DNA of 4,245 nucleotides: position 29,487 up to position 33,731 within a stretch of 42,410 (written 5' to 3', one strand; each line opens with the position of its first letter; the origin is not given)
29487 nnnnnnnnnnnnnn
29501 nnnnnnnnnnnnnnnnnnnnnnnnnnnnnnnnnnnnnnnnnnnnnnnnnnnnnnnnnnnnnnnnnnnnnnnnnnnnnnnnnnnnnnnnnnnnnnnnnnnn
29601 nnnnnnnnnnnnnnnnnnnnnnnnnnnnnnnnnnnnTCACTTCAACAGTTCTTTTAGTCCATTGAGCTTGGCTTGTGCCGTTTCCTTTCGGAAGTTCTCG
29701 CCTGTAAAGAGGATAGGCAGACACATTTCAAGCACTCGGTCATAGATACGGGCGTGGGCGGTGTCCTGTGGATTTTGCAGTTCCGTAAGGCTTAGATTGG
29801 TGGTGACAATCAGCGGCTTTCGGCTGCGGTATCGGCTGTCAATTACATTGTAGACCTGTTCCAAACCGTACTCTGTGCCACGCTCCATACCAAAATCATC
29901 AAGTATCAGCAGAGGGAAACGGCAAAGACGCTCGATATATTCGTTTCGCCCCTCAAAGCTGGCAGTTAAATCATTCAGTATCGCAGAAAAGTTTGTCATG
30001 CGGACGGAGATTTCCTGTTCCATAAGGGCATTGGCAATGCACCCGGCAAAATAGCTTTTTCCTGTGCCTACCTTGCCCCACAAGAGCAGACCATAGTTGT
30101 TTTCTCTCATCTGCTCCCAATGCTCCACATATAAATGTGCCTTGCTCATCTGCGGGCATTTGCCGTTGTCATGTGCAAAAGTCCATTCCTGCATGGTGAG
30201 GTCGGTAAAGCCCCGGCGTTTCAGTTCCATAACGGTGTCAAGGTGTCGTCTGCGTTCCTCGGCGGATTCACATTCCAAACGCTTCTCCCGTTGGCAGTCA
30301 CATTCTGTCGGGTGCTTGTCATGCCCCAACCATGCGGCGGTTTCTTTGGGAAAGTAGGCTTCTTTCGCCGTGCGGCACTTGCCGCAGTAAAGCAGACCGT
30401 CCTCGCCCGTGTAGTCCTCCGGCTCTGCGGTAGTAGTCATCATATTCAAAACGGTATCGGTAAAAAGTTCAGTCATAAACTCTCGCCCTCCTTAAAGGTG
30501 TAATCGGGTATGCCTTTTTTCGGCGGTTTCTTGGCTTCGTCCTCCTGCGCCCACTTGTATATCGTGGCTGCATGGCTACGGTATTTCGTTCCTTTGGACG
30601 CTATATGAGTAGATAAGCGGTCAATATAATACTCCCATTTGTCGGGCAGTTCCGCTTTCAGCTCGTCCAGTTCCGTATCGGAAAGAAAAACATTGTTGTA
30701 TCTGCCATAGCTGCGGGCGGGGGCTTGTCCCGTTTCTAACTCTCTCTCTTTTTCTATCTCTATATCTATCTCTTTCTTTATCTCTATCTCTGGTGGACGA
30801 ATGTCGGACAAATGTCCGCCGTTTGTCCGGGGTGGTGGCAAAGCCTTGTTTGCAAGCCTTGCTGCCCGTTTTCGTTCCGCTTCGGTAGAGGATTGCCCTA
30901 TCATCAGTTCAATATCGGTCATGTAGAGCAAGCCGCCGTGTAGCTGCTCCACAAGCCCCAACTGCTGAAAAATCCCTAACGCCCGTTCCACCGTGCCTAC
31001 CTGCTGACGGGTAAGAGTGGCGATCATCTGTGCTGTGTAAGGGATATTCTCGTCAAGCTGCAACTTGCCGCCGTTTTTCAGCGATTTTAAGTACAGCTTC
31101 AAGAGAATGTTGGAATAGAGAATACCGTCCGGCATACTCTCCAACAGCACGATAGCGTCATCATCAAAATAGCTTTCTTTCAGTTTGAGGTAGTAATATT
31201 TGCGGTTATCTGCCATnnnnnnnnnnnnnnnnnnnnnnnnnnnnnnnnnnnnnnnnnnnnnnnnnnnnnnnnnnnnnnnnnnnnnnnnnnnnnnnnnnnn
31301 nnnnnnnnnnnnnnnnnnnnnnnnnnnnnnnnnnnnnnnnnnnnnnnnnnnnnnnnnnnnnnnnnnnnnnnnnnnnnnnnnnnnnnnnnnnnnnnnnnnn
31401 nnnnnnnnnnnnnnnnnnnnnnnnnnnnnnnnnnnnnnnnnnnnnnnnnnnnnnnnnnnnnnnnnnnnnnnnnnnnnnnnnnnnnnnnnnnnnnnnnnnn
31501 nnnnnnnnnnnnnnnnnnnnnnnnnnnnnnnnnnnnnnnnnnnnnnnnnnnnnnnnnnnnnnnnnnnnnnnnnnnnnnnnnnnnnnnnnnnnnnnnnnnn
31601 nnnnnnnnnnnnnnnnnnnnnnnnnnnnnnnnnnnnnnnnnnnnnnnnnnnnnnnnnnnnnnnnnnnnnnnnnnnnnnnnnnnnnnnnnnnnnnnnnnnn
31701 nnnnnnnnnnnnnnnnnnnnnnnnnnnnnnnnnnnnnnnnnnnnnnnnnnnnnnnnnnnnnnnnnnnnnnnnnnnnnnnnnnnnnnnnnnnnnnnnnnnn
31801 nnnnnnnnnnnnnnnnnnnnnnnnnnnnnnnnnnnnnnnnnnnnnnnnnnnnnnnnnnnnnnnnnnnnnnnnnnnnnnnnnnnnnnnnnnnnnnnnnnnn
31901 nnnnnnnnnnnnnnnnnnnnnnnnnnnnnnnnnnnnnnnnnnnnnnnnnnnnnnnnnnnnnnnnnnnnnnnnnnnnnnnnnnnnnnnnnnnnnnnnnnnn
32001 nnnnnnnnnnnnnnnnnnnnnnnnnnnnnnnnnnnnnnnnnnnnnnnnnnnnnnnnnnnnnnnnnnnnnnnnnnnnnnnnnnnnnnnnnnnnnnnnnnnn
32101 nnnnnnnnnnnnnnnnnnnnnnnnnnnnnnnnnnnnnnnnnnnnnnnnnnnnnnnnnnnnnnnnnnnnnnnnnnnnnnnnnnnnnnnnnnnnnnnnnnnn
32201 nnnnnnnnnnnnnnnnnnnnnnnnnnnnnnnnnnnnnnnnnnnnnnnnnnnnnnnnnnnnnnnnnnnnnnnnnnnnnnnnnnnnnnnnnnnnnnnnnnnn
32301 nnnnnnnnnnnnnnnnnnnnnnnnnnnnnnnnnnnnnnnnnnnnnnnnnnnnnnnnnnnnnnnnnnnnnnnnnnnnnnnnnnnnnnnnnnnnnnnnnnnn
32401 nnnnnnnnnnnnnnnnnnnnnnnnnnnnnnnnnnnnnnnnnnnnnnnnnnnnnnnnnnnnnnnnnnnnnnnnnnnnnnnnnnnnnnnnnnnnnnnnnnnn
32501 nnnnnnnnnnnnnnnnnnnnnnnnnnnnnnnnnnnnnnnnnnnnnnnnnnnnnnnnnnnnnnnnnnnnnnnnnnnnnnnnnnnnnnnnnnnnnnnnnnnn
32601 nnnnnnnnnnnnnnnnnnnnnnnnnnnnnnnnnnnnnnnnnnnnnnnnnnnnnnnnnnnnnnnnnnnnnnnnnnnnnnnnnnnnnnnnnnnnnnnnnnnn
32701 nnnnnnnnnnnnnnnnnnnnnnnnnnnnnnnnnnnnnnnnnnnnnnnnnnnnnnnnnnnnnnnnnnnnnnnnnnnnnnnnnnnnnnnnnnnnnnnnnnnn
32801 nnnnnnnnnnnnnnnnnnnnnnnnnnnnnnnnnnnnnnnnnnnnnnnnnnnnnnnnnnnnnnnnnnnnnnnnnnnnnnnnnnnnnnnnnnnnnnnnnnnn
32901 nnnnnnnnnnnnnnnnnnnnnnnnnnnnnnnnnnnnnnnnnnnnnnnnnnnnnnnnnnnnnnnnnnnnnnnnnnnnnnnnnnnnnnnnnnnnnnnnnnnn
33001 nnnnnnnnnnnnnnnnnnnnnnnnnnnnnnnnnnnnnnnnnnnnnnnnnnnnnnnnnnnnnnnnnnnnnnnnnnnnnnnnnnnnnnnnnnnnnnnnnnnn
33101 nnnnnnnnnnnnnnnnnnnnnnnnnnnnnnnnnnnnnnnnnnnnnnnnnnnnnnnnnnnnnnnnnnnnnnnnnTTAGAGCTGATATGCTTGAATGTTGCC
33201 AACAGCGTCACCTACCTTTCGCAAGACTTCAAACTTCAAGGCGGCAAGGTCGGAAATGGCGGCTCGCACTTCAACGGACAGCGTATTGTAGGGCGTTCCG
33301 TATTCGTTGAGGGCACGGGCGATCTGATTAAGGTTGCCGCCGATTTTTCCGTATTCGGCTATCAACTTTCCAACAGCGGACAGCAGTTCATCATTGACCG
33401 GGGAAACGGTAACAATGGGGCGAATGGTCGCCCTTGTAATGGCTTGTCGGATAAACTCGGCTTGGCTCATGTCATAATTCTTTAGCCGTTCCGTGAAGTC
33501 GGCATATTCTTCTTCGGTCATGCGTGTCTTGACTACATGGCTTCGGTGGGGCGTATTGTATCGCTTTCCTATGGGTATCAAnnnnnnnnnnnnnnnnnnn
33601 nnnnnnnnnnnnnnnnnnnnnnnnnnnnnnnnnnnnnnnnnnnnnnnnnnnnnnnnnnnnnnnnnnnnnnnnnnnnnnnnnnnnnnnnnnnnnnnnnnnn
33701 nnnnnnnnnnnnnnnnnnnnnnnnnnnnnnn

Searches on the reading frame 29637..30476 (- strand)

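Call 22: search_protein_families(library=pfam, proteins=[window:29637-30476:-], max_evalue=0.001)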
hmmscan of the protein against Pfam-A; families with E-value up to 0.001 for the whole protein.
window:29637-30476:- (279 aa): 3 families
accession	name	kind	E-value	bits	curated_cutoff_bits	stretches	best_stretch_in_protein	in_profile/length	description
PF01695.23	IstB_IS21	-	1.4e-15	57.9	24.1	1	67-267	37-235/238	IstB-like ATP binding protein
PF00308.24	Bac_DnaA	-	0.0002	22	23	1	127-243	34-154/162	Bacterial DnaA ATPAse domain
PF12775.13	AAA_7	-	0.00075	19.5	25.8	0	121-167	27-73/181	P-loop containing dynein motor region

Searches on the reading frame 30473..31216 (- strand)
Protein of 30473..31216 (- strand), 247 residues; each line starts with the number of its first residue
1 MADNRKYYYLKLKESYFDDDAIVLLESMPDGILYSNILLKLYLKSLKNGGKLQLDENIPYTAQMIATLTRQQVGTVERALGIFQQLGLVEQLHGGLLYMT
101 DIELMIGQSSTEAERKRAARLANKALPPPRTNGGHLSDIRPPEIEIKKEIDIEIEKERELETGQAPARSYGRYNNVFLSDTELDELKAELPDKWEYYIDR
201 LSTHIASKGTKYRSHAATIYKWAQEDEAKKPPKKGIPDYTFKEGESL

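Call 22: search_protein_families(library=pfam, proteins=[window:30473-31216:-], max_evalue=0.001)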
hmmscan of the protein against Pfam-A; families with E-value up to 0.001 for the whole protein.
window:30473-31216:- (247 aa): 1 family
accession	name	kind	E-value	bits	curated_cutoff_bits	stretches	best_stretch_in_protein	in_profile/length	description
PF09681.16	Phage_rep_org_N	-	4.6e-30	104.5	23.3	1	9-124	1-118/121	N-terminal phage replisome organiser (Phage_rep_org_N)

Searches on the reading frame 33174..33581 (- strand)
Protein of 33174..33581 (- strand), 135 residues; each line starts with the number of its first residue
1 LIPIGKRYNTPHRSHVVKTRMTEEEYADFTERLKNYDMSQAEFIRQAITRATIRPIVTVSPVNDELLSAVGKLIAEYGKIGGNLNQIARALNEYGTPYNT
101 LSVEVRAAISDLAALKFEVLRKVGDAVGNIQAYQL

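Call 22: search_protein_families(library=pfam, proteins=[window:33174-33581:-], max_evalue=0.001)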
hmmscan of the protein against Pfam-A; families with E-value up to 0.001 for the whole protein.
window:33174-33581:- (135 aa): 3 families
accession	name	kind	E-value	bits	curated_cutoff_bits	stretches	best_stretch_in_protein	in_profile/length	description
PF21983.2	NikA-like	-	1.4e-13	51.2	27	1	13-90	3-71/72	Mobilization protein NikA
PF19514.5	MobC_2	-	1.1e-07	32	27.5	1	5-94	12-101/140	MobC-like protein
PF05713.17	MobC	-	8.1e-05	23.4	23.2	1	78-95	5-23/45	Bacterial mobilisation protein (MobC)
